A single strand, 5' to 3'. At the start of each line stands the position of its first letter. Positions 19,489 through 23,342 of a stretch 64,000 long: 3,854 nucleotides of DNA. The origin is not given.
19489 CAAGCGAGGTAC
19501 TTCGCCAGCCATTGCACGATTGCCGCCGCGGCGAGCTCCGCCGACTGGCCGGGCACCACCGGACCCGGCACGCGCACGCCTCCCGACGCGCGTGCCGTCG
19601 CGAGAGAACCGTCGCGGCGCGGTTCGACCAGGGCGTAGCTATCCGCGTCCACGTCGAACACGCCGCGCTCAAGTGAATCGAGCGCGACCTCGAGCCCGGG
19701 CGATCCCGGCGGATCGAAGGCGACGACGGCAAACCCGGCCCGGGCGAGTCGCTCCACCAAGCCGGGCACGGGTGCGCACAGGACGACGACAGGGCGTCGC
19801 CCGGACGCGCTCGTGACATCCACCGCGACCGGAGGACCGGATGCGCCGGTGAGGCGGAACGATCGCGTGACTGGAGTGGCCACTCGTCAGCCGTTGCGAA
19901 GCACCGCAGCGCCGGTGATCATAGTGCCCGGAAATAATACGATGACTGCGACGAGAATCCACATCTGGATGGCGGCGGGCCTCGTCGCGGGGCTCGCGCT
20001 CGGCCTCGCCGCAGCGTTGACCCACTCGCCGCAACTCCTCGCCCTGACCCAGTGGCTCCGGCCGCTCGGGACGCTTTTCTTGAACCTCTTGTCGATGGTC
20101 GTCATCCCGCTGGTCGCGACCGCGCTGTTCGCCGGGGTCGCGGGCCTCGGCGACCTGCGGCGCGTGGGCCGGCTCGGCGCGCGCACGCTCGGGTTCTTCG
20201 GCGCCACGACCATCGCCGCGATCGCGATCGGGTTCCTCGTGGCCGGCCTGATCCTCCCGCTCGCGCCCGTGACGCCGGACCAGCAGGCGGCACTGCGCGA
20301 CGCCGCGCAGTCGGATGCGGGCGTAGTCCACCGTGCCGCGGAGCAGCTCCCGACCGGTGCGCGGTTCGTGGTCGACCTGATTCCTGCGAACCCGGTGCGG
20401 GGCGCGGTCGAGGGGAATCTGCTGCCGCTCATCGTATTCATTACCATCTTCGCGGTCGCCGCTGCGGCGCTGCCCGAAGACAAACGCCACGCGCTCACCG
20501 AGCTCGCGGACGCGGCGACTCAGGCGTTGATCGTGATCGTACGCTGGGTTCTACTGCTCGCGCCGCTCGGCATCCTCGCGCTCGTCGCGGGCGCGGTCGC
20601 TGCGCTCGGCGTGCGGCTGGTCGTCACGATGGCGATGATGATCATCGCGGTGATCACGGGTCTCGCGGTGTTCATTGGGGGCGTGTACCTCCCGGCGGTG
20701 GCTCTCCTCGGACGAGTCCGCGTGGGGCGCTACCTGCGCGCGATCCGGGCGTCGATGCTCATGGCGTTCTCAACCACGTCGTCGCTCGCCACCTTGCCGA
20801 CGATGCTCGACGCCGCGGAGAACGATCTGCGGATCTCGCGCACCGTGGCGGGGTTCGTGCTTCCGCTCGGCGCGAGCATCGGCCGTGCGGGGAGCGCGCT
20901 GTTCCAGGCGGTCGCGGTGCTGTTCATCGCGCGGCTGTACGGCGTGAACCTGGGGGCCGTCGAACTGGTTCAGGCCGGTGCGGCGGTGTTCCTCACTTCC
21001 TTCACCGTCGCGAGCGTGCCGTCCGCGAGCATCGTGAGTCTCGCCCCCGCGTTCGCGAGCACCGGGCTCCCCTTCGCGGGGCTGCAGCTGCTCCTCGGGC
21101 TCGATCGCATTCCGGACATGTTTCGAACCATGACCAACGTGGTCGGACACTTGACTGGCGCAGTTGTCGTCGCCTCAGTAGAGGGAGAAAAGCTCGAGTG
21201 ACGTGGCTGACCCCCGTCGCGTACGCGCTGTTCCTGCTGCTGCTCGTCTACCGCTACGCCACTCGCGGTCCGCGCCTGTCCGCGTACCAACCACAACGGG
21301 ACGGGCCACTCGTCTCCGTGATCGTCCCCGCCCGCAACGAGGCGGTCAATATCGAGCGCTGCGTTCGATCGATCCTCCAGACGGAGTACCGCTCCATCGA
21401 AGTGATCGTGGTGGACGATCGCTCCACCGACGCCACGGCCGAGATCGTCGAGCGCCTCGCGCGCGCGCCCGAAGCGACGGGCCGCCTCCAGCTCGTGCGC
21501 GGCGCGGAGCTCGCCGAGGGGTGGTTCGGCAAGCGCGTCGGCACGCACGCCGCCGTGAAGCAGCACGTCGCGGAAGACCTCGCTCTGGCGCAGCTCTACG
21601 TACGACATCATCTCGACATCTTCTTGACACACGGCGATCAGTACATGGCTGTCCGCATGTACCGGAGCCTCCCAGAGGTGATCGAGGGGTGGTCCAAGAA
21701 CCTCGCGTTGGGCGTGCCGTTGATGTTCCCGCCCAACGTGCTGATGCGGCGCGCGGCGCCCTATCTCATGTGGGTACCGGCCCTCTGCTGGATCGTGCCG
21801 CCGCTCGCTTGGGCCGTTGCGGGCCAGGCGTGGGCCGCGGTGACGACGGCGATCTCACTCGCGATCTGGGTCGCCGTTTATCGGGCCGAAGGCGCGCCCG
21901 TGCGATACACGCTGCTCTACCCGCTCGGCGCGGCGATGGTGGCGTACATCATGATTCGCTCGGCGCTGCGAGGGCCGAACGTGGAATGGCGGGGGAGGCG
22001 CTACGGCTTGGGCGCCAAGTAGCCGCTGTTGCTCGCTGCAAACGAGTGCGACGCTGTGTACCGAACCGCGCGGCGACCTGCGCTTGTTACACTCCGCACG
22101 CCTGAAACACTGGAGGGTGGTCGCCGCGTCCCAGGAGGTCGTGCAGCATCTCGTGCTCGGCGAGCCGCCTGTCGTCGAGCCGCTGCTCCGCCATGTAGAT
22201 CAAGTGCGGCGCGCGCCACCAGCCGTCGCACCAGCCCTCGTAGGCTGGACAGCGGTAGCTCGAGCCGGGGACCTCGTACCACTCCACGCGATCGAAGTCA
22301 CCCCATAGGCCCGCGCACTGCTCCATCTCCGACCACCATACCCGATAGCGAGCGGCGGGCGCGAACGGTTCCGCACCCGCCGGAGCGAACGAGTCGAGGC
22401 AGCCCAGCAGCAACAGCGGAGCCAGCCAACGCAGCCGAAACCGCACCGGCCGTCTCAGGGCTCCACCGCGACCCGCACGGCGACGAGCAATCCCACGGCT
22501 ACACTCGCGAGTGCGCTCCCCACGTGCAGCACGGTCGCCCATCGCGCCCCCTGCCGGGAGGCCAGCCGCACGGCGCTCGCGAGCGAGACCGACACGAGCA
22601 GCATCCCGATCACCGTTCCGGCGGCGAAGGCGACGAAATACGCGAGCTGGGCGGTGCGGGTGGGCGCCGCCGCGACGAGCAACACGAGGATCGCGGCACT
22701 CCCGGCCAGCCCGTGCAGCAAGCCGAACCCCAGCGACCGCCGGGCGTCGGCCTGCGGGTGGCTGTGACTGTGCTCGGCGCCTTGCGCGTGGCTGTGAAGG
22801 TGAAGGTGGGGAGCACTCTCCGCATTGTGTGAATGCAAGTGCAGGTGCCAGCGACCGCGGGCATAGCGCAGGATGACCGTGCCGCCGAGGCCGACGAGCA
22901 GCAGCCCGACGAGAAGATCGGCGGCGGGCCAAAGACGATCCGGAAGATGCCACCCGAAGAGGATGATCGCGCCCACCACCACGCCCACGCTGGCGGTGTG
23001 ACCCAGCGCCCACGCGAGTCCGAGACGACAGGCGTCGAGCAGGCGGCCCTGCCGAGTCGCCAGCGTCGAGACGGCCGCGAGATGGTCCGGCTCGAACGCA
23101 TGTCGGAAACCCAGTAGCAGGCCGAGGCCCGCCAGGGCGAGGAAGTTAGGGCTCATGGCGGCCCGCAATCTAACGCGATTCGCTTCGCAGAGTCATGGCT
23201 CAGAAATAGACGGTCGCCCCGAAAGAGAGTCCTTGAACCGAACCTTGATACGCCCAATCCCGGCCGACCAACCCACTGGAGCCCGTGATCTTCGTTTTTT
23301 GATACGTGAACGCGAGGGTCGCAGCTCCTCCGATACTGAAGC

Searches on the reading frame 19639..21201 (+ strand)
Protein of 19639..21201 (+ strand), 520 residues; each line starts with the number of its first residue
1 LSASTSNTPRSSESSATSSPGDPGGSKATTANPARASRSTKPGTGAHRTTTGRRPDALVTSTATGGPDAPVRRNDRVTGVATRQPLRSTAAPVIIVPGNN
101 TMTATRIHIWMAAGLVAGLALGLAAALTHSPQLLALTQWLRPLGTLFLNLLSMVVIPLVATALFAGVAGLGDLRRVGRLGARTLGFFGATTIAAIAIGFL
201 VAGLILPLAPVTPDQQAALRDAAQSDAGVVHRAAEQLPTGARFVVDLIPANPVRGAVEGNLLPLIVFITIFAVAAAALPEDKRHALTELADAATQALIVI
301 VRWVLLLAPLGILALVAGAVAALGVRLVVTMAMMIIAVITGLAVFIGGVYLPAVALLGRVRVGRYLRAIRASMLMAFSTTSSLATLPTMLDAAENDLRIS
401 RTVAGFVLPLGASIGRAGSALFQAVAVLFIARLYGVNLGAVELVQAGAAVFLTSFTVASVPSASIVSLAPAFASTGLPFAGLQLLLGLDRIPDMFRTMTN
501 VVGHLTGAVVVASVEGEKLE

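Call 11: search_protein_families(library=pfam, proteins=[window:19639-21201:+], max_evalue=0.001)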
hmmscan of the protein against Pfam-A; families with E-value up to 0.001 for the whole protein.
window:19639-21201:+ (520 aa): 1 family
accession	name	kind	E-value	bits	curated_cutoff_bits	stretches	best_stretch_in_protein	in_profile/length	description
PF00375.23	SDF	-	2e-93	313.9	27.9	1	109-513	3-386/387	Sodium:dicarboxylate symporter family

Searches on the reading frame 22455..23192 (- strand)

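Call 11: search_protein_families(library=pfam, proteins=[window:22455-23192:-], max_evalue=0.001)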
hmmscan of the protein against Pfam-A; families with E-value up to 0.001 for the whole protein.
window:22455-23192:- (245 aa): 2 families
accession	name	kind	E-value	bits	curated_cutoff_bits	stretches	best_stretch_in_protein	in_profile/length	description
PF03824.22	NicO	-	8e-08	32.4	27.7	1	18-213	2-211/287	High-affinity nickel-transport protein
PF11139.14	SfLAP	-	0.00042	20.3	35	0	167-241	16-90/213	Sap, sulfolipid-1-addressing protein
